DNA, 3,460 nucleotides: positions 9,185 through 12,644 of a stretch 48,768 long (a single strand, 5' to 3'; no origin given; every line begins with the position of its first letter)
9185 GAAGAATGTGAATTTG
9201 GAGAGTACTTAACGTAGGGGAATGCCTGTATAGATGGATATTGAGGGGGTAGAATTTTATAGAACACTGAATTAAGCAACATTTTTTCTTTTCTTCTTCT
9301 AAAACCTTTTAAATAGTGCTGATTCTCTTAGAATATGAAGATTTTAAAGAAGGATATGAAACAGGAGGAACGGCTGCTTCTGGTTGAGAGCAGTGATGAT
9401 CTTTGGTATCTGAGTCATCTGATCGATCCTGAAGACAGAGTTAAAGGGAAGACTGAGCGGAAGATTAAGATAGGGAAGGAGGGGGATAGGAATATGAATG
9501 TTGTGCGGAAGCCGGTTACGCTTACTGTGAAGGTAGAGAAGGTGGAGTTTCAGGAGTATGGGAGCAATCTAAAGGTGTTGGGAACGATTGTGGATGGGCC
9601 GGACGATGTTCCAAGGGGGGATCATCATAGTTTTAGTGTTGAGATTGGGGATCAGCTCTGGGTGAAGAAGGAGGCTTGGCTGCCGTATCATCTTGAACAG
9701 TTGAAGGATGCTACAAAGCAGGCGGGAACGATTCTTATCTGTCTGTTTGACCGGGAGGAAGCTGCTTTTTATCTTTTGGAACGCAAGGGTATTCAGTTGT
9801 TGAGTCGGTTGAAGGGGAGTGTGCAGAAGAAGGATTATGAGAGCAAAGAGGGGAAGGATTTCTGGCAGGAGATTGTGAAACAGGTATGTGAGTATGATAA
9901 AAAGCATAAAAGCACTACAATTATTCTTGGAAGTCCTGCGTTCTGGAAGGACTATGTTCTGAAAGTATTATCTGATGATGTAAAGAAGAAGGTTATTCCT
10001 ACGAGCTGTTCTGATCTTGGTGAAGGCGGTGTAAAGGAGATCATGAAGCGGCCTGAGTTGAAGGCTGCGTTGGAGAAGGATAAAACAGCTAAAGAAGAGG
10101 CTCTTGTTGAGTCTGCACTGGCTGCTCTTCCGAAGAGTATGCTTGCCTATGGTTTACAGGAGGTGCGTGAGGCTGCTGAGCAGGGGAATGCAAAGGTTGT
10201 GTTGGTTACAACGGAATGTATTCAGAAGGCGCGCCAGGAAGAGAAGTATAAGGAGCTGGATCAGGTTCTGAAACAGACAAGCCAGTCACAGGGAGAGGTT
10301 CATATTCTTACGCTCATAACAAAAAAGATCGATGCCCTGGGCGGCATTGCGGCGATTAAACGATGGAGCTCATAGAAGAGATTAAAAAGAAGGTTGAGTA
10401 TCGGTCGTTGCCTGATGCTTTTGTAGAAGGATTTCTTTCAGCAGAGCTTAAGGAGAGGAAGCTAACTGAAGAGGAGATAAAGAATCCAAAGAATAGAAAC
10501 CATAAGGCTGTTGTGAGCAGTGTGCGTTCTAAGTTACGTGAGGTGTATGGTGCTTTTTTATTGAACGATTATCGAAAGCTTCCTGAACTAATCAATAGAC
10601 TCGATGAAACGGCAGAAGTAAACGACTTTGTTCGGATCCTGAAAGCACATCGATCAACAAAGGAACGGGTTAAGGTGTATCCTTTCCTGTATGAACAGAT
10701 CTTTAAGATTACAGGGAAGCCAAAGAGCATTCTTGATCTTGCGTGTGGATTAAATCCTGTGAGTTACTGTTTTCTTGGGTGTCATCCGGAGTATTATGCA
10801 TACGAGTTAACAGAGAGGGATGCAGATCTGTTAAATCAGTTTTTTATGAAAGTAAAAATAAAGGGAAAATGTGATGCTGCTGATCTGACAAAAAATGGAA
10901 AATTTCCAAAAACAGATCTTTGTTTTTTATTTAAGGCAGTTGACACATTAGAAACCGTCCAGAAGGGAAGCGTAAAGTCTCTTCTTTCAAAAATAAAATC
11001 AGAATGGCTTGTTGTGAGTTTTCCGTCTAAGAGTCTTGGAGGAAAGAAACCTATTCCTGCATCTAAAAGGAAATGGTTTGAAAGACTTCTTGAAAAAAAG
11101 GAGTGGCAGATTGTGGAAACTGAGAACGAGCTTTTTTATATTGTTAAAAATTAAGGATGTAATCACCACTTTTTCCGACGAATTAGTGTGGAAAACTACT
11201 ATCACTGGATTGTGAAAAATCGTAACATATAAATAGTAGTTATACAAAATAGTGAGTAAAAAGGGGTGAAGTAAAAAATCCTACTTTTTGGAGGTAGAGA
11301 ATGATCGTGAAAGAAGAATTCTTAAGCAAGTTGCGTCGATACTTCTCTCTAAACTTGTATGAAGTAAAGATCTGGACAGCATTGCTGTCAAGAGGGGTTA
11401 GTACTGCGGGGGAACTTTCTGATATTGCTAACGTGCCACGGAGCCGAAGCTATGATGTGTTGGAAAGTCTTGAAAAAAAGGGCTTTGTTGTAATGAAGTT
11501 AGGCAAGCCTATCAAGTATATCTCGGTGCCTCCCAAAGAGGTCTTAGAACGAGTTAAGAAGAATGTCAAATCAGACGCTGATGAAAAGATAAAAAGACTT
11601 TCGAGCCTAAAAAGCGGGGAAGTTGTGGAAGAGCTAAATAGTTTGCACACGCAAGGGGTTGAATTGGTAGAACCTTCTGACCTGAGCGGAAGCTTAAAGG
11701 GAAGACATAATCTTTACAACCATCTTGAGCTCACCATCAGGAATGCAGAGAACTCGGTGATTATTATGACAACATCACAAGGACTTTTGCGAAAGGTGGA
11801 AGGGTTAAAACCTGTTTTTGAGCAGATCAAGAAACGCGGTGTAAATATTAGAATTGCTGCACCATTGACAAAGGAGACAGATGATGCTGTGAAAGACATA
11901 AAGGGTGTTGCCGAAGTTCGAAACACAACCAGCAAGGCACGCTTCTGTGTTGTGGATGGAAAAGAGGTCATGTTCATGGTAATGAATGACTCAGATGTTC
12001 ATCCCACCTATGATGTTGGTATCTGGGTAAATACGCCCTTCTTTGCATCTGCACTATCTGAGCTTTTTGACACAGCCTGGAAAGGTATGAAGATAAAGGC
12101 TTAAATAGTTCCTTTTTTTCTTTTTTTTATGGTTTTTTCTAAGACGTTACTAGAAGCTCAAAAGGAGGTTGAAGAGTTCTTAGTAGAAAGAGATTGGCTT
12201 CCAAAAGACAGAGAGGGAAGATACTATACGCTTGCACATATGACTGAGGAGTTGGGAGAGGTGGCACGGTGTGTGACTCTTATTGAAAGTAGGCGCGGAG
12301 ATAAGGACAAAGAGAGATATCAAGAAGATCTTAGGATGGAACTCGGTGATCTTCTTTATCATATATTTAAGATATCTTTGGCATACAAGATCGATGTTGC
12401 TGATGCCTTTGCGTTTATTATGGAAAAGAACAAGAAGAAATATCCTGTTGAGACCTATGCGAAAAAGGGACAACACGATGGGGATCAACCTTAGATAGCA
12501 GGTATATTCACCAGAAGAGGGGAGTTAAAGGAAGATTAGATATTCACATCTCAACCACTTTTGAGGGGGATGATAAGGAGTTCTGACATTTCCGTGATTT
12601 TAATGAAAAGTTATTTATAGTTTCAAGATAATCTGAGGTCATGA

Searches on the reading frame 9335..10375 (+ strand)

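Call 28: search_protein_families(library=pfam, proteins=[window:9335-10375:+], max_evalue=0.001)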
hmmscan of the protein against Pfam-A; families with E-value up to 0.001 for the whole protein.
window:9335-10375:+ (346 aa): 3 families
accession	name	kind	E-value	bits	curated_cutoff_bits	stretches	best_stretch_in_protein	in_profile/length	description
PF03463.20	eRF1_1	-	4.7e-28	98.1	23.8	1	1-127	1-123/123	eRF1 domain 1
PF03465.20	eRF1_3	-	6.1e-09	36.8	25.8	1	252-344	2-104/106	eRF1 domain 3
PF03464.20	eRF1_2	-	8.5e-06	26.6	27.1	1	136-239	5-126/133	eRF1 domain 2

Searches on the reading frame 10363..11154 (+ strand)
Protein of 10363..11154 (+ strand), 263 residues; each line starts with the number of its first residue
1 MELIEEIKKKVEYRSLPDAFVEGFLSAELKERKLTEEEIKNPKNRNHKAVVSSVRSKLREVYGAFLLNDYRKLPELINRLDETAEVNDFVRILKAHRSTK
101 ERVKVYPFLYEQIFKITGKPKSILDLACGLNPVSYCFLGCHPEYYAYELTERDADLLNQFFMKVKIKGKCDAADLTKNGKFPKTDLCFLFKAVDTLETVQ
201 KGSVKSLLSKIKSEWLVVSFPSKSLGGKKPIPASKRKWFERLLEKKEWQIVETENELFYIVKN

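Call 28: search_protein_families(library=pfam, proteins=[window:10363-11154:+], max_evalue=0.001)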
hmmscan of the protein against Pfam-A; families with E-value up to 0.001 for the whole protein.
window:10363-11154:+ (263 aa): 1 family
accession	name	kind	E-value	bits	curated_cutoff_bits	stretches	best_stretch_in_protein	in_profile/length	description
PF07091.17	FmrO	-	8.3e-27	94.7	27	1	34-259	16-254/255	Ribosomal RNA methyltransferase (FmrO)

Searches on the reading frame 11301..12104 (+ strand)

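Call 28: search_protein_families(library=pfam, proteins=[window:11301-12104:+], max_evalue=0.001)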
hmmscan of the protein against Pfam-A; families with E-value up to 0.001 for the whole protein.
window:11301-12104:+ (267 aa): 2 families
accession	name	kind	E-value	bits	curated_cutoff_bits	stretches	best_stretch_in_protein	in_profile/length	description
PF01978.25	TrmB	-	1e-17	64.2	25.6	1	15-79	4-68/68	Sugar-specific transcriptional regulator TrmB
PF11495.14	Regulator_TrmB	-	8.2e-09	35.5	22.2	1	133-261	6-130/233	Archaeal transcriptional regulator TrmB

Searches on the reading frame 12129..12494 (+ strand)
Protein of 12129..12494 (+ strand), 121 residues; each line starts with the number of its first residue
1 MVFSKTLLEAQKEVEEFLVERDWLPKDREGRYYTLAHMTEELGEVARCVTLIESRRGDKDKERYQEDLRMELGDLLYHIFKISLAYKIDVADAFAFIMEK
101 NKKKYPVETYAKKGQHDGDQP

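Call 29: search_protein_families(library=pfam, proteins=[window:12129-12494:+], max_evalue=0.001)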
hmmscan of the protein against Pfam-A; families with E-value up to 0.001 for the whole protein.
window:12129-12494:+ (121 aa): 1 family
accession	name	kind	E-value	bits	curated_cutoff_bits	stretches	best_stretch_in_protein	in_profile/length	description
PF03819.22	MazG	-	4.5e-09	36.9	22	1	34-106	6-71/74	MazG nucleotide pyrophosphohydrolase domain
